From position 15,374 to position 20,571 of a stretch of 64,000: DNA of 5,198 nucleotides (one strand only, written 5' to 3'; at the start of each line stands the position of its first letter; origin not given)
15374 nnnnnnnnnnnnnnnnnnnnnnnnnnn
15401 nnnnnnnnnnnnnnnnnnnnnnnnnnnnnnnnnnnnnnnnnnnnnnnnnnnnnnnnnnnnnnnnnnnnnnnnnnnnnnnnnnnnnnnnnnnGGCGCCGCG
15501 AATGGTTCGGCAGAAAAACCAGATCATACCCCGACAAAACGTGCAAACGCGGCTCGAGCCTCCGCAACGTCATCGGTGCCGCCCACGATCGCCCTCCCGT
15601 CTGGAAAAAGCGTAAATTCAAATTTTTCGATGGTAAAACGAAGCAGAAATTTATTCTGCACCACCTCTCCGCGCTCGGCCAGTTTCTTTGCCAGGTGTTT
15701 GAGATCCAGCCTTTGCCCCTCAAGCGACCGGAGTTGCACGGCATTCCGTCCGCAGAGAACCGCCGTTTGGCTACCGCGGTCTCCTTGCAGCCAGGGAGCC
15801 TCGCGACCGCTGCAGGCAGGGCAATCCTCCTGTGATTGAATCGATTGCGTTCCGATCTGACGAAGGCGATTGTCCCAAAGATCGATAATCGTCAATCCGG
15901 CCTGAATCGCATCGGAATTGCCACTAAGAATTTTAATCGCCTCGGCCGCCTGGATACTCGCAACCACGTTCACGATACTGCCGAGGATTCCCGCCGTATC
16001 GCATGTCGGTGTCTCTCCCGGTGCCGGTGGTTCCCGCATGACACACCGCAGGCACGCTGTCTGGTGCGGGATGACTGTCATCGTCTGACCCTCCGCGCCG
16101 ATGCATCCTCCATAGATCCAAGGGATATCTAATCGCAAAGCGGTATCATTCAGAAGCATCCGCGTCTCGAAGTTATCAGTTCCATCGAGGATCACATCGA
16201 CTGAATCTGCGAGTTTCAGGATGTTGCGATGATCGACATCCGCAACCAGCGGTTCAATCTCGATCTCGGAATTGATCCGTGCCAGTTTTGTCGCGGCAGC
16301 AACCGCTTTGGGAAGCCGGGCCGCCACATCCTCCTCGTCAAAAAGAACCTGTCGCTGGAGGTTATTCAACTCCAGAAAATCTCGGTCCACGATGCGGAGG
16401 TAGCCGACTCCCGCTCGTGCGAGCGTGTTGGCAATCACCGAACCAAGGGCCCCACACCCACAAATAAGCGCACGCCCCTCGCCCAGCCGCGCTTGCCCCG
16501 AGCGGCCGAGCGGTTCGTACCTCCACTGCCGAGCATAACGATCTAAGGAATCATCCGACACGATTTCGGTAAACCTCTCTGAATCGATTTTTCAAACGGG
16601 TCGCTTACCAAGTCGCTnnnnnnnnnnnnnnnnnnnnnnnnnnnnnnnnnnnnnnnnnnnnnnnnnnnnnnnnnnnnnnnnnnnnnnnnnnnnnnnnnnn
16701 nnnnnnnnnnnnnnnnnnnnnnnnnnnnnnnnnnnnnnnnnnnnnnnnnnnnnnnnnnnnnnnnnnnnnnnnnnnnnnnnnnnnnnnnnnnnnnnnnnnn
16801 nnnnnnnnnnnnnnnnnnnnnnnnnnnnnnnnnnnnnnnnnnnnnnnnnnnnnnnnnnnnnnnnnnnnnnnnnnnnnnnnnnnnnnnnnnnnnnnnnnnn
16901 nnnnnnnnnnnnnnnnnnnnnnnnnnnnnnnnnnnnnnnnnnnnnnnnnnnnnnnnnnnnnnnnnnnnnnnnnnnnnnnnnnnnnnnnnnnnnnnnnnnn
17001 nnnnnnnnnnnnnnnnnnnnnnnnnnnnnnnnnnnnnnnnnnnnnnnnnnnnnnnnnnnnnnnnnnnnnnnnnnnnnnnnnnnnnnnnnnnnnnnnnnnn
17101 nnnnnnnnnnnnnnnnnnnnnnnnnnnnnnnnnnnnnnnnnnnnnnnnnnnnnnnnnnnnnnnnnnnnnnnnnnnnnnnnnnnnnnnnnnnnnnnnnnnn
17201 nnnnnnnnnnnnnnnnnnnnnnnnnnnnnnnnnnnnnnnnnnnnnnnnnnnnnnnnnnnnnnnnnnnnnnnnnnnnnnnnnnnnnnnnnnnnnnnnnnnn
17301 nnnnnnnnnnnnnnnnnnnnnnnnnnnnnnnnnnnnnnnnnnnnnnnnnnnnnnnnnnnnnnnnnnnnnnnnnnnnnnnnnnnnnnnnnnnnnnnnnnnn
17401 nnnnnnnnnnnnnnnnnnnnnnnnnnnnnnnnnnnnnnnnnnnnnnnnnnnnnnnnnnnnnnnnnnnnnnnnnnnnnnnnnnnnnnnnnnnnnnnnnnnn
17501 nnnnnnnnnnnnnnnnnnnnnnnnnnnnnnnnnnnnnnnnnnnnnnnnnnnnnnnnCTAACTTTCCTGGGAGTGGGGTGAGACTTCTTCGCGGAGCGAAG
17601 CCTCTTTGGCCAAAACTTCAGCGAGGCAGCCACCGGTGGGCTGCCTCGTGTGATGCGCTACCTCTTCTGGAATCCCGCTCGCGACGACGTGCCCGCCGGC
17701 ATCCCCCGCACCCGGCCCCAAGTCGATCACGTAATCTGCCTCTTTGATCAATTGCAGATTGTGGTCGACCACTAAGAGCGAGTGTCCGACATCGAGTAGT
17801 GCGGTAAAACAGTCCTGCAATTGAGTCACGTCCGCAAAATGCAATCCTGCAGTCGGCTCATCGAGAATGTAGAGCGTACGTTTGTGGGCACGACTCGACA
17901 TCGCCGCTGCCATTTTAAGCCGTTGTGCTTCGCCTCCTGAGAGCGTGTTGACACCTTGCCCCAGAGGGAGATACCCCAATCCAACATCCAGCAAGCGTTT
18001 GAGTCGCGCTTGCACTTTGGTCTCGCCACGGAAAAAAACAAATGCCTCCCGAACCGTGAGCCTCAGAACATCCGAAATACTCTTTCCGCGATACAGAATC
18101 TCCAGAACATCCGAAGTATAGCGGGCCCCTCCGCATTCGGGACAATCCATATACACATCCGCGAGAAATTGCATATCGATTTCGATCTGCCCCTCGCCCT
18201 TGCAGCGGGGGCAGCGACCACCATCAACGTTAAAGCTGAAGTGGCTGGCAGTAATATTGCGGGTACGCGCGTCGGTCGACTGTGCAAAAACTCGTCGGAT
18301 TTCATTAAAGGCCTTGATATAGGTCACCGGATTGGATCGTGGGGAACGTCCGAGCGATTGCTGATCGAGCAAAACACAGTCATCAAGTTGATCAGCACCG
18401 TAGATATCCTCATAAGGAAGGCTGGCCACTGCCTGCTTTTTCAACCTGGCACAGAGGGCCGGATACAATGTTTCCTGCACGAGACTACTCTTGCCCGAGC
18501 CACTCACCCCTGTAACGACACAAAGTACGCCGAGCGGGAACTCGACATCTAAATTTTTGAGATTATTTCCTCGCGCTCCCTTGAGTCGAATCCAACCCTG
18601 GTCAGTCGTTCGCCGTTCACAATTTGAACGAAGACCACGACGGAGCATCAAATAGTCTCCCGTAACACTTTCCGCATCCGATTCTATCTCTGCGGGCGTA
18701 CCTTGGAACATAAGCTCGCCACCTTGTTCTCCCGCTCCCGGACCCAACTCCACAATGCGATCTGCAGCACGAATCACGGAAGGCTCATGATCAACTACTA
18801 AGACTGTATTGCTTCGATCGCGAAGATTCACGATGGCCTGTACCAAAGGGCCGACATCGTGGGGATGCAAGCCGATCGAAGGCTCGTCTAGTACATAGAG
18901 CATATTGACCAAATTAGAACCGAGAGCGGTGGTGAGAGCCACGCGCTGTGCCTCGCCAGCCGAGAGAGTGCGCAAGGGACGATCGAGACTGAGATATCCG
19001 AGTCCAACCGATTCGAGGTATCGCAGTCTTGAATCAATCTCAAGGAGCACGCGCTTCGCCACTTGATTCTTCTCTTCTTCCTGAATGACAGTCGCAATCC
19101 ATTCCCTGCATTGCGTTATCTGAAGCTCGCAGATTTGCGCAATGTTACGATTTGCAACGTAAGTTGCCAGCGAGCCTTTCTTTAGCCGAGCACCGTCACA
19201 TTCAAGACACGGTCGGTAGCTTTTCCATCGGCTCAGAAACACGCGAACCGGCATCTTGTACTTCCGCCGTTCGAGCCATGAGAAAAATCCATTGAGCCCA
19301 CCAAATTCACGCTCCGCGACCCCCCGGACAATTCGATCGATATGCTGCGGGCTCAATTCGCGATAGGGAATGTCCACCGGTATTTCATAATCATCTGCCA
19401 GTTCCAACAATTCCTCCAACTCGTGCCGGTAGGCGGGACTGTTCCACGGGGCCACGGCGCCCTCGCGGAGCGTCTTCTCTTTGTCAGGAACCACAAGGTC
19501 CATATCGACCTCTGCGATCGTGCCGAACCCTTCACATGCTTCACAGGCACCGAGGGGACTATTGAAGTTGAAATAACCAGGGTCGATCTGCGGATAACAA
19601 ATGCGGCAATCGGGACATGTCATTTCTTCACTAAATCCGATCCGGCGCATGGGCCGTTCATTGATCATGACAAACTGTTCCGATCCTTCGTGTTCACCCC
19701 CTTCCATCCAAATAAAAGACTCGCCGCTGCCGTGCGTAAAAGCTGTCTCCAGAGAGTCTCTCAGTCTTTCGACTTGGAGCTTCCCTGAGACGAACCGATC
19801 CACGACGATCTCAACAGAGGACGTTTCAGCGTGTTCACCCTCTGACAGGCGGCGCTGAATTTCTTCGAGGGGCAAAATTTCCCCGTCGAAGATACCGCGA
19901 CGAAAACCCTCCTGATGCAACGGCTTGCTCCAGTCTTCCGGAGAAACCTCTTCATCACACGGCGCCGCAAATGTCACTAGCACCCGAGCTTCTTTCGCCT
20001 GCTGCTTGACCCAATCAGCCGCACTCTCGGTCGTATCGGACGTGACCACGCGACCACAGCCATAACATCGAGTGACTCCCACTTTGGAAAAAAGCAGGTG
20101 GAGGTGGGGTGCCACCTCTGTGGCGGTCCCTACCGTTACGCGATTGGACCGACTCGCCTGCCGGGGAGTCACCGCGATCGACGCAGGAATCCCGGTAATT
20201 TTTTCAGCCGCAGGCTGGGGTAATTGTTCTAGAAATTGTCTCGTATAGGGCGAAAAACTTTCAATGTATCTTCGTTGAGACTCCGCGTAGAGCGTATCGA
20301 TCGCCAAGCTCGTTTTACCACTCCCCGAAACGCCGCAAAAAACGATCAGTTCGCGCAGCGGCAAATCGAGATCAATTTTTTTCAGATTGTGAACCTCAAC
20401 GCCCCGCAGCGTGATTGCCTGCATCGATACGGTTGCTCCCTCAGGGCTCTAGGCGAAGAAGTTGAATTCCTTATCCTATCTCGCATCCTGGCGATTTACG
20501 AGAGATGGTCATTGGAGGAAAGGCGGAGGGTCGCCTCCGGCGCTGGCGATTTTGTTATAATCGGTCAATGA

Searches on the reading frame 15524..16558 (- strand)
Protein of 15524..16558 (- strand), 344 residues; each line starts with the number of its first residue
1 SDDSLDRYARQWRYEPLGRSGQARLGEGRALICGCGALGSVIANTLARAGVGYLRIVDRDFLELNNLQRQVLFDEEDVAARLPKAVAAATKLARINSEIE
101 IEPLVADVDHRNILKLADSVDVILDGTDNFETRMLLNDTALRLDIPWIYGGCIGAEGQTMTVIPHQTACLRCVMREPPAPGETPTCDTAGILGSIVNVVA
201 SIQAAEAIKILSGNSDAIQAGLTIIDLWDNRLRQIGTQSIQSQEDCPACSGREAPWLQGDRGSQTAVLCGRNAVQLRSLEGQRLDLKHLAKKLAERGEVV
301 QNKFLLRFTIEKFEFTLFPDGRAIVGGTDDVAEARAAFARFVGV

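Call 66: search_protein_families(library=pfam, proteins=[window:15524-16558:-], max_evalue=0.0001)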
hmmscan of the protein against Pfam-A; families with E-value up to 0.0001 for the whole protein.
window:15524-16558:- (344 aa): 1 family
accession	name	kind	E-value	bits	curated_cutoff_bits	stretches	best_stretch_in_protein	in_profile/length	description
PF00899.27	ThiF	-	1.4e-70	237.5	28.1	1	8-238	1-230/238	ThiF family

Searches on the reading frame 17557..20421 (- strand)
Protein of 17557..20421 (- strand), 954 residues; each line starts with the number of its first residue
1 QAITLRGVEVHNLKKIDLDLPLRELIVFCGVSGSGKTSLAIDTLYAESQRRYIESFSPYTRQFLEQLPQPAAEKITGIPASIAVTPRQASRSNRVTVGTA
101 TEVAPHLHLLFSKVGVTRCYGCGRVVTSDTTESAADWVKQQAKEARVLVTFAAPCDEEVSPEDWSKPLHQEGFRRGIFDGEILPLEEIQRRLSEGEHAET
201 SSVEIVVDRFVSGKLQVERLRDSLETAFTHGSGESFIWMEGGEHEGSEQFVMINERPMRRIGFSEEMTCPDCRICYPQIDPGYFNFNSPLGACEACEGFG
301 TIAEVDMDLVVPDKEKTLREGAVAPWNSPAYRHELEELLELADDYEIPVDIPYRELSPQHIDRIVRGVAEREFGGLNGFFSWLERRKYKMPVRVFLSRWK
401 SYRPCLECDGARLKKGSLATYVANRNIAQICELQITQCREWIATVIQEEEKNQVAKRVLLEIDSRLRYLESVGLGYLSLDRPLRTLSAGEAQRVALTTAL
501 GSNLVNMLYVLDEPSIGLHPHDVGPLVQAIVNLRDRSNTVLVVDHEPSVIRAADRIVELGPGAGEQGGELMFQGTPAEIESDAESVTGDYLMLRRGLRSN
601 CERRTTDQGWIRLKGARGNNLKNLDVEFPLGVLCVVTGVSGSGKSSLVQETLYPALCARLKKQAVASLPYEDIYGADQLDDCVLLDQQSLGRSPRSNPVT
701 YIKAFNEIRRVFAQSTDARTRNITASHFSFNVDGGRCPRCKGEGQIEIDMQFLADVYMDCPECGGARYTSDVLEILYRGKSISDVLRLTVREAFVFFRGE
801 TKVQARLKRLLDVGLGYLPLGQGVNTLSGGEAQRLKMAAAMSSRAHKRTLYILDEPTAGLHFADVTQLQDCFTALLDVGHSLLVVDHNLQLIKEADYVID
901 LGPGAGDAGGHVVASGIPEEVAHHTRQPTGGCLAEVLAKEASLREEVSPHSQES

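Call 66: search_protein_families(library=pfam, proteins=[window:17557-20421:-], max_evalue=0.0001)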
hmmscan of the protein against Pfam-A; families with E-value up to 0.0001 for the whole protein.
window:17557-20421:- (954 aa): 8 families
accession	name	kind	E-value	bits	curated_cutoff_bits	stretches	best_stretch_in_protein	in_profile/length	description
PF00005.33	ABC_tran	-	2.2e-19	70.9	25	1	784-858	70-137/137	ABC transporter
PF17755.6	UvrA_DNA-bind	-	5.3e-14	52.9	23.2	1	306-372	1-67/110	UvrA DNA-binding domain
PF17760.6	UvrA_inter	-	2e-09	37.7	23.3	1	158-236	30-104/109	UvrA interaction domain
PF02463.25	SMC_N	-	1.7e-08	34.6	40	0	825-899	135-209/220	RecF/RecN/SMC N terminal domain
PF13191.12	AAA_16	-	5e-07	30.8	32.6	0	633-676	26-72/167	AAA ATPase domain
PF13304.12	AAA_21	-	1.3e-06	29.2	27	0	833-876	243-283/304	AAA domain, putative AbiEii toxin, Type IV TA system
PF20703.3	nSTAND1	-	2.4e-06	27.9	27.1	0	633-663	35-65/379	Novel STAND NTPase 1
PF13671.12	AAA_33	-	5.7e-06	27.1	27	0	25-40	1-16/143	AAA domain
